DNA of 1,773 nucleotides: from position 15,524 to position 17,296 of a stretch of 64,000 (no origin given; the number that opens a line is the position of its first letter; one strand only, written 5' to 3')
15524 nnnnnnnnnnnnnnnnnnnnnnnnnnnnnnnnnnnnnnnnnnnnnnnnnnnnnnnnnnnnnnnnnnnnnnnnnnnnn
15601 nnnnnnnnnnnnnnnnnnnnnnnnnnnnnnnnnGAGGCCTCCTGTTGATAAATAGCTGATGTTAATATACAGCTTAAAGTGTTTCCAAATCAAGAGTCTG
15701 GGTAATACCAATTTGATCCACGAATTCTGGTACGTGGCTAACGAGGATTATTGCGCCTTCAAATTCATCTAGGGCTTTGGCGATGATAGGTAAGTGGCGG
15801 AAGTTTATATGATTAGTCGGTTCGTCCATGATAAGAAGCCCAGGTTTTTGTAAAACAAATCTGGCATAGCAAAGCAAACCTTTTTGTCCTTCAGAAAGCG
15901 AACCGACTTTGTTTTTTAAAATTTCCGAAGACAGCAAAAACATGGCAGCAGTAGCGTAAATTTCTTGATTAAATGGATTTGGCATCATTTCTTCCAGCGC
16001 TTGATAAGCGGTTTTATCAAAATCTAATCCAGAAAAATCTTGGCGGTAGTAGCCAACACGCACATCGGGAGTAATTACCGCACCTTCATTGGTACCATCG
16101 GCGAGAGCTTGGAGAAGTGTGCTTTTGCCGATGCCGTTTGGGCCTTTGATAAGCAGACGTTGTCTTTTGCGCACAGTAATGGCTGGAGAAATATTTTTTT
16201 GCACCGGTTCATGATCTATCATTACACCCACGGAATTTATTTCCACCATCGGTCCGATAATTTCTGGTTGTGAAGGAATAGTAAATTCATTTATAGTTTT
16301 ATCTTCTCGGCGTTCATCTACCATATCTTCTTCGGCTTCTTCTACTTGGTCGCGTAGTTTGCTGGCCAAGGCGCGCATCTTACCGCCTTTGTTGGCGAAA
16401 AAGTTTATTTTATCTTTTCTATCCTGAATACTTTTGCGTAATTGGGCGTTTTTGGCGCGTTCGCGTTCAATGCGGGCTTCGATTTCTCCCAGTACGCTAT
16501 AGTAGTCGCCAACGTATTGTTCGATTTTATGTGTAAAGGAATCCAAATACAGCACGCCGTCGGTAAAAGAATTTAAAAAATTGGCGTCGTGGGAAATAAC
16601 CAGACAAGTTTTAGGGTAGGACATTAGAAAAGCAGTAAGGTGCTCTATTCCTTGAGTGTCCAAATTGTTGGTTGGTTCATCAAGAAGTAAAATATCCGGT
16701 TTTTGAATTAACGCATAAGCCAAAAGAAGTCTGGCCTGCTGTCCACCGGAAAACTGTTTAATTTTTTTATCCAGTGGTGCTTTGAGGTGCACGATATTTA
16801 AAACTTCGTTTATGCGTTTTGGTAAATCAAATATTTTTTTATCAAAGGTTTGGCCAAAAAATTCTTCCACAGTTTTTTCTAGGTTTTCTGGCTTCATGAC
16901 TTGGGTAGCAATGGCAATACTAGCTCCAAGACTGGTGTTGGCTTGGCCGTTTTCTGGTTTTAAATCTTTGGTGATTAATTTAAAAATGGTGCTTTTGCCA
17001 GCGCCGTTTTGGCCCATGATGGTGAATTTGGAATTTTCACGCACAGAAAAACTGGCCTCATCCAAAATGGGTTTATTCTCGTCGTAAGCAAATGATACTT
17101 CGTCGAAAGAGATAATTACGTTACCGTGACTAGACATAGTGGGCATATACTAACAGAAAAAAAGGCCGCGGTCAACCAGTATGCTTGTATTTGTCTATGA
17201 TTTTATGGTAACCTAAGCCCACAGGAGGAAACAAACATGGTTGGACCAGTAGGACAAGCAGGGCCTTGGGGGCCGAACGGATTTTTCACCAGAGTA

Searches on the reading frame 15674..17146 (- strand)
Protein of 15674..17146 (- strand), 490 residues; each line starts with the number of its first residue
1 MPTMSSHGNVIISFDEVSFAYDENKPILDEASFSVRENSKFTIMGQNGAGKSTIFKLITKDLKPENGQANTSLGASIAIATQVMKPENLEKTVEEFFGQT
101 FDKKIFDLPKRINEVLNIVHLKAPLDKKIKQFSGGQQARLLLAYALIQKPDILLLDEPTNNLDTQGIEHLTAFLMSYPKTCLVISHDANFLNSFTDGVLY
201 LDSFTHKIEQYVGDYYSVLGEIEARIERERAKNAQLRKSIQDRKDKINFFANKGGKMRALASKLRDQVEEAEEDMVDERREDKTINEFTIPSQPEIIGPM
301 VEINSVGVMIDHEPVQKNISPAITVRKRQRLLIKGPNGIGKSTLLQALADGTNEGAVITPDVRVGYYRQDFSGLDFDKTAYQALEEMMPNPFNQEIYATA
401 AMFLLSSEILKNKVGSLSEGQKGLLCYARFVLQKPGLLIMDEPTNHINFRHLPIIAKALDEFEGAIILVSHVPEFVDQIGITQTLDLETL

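Call 5: search_protein_families(library=pfam, proteins=[window:15674-17146:-], max_evalue=1)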
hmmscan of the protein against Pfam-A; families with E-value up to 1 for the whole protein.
window:15674-17146:- (490 aa): 65 families (the best 25 are shown)
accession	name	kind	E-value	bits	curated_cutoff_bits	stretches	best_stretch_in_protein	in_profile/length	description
PF00005.33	ABC_tran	-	1.5e-43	149.1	25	2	28-160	1-137/137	ABC transporter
PF13304.12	AAA_21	-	2.1e-18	67.9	27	4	416-477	237-304/304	AAA domain, putative AbiEii toxin, Type IV TA system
PF02463.25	SMC_N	-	2.2e-09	37.5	40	1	129-193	134-204/220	RecF/RecN/SMC N terminal domain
PF13555.12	AAA_29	-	4.5e-09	36.4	27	2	324-348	18-42/61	P-loop containing region of AAA domain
PF20720.3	nSTAND3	-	1.3e-07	31.9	27.2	2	28-102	7-80/155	Novel STAND NTPase 3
PF13401.12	AAA_22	-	1.2e-06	29.3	27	2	328-404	5-65/130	AAA domain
PF13476.12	AAA_23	-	7.7e-06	27.1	27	1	332-351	23-42/201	AAA domain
PF03193.22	RsgA_GTPase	-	8.2e-06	26.2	30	2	325-351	103-129/174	RsgA GTPase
PF03266.21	NTPase_1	-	2.1e-05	24.9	23.9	1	331-385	2-61/168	NTPase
PF13191.12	AAA_16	-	2.6e-05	25.2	32.6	1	329-355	25-51/167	AAA ATPase domain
PF05729.18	NACHT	-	3.6e-05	24.1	26.7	1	330-356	2-28/167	NACHT domain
PF13604.12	AAA_30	-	3.9e-05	23.9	27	1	315-354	5-44/191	AAA domain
PF24883.2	NPHP3_N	-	4e-05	24.3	24.8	1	37-66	21-50/164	Nephrocystin 3, N-terminal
PF12775.13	AAA_7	-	5.1e-05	23.3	25.8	2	35-104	30-101/181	P-loop containing dynein motor region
PF03215.21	Rad17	-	8.5e-05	23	23.8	1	325-349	42-66/186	Rad17 P-loop domain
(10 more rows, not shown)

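Call 86: search_protein_families(library=ncbifam, proteins=[window:15674-17146:-], max_evalue=0.001)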
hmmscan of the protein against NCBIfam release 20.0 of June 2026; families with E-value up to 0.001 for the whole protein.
window:15674-17146:- (490 aa): 194 families (the best 25 are shown)
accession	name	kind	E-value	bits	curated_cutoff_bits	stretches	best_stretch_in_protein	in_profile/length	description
NF000355.4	ribo_prot_ABC_F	equivalog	1.1e-91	308.1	380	2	11-279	2-261/499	ribosomal protection-like ABC-F family protein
NF011646.0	PRK15064.1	equivalog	1.9e-66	224.6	762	2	116-480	139-502/530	ABC-F family ATPase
NF008775.0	PRK11819.1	equivalog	4.5e-65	220.3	599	2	107-480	140-509/556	energy-dependent translational throttle protein EttA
TIGR03719.1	ABC_ABC_ChvD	subfamily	8.2e-64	216.1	806.75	2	103-480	134-507/552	energy-dependent translational throttle protein EttA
NF050005.1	ABC_ATPase_Uup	equivalog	8.4e-64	215.9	900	2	104-479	131-503/636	ATP-binding cassette ATPase Uup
NF000169.2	ABCF_Sal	exception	1.4e-59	202.3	725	2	122-479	121-494/542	Sal family ABC-F type ribosomal protection protein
NF008358.0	PRK11147.1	equivalog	2.3e-59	201.2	936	2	101-479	128-503/635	ABC transporter ATP-binding protein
NF000171.1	ABCF_producer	exception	1.2e-54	185.7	800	2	125-473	157-521/541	TlrC/CarA/OleB/SrmB family ABC-F type ribosomal protection protein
NF000168.2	ABCF_Msr_all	exception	6e-53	180.1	680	2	14-201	299-478/487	Msr family ABC-F type ribosomal protection protein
NF007921.0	PRK10636.1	equivalog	3e-52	177.8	917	2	123-472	141-486/638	ABC transporter ATP-binding protein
NF000170.2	ABCF_Vga_all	exception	5.2e-51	173.7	725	2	7-233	267-482/521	Vga family ABC-F type ribosomal protection protein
NF043038.1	ABCF_CplR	exception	3.3e-48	164.7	780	3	289-479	274-462/544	ABC-F type ribosomal protection protein CplR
NF000167.2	ABCF_Lsa_all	exception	7.7e-46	157.1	750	2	12-244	4-227/492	Lsa family ABC-F type ribosomal protection protein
NF000514.1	ABCF_OptrA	exception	2.2e-45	155.1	1450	1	123-479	174-525/655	ABC-F type ribosomal protection protein OptrA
NF000166.1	ABCF_CarA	exception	1.2e-42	145.8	1050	3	326-471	384-530/556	ABC-F type ribosomal protection protein Car(A)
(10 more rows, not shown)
